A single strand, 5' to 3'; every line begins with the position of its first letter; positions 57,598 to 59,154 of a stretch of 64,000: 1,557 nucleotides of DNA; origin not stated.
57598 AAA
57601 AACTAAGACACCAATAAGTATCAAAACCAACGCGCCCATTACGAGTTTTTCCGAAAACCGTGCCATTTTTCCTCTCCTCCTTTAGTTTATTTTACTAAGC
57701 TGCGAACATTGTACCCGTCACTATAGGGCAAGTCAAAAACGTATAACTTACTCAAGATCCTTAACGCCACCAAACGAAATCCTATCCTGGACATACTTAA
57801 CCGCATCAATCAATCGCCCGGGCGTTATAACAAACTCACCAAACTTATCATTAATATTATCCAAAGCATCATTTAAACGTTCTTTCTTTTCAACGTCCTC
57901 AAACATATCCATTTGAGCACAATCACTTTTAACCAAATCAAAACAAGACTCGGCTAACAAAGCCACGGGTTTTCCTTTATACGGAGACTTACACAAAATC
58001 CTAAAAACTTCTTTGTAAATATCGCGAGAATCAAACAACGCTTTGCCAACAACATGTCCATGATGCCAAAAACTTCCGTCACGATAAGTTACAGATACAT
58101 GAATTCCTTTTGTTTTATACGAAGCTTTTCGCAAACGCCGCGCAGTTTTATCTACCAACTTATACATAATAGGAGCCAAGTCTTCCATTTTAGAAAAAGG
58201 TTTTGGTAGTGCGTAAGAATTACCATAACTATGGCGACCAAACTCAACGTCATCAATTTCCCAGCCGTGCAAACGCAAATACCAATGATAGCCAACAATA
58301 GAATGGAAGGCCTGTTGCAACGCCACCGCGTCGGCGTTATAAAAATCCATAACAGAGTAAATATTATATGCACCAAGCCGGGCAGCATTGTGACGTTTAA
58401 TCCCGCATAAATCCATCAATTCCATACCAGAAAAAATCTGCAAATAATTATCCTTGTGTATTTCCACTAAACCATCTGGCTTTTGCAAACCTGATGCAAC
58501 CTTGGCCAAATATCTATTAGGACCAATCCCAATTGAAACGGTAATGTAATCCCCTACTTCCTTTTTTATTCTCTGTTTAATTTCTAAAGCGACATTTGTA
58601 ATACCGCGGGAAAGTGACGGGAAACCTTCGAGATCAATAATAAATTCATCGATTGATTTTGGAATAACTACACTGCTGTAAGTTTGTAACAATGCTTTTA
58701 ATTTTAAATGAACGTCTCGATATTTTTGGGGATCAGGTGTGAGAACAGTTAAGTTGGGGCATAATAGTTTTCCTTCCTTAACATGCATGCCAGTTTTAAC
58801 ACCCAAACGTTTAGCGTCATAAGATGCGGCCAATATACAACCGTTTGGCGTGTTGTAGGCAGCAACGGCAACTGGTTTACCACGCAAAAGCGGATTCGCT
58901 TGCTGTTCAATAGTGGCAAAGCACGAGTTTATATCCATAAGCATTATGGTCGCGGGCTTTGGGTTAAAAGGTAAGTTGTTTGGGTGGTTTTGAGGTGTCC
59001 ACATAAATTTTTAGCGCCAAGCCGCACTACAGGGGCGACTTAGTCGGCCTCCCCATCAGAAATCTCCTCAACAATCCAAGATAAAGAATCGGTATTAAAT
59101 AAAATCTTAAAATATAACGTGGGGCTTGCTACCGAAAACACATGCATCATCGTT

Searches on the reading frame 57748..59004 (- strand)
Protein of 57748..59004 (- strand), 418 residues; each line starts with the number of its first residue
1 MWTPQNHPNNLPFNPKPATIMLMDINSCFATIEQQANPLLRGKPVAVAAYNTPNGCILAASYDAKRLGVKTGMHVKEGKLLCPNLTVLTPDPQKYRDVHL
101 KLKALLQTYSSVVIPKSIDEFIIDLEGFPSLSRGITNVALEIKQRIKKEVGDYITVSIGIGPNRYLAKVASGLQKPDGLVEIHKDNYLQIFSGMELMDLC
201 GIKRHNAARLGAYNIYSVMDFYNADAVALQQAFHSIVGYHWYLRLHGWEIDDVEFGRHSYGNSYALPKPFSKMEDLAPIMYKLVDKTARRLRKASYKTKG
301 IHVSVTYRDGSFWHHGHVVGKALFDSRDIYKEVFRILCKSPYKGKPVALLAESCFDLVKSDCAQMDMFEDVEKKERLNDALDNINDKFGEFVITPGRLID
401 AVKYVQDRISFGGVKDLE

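Call 20: search_protein_families(library=pfam, proteins=[window:57748-59004:-], max_evalue=0.001)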
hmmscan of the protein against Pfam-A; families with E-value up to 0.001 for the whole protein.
window:57748-59004:- (418 aa): 2 families
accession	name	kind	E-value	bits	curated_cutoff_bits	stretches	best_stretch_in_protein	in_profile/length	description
PF00817.25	IMS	-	2.5e-39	135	23.2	1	24-171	2-147/148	impB/mucB/samB family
PF11799.13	IMS_C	-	8.5e-12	45.9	20.7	1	257-367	1-109/109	impB/mucB/samB family C-terminal domain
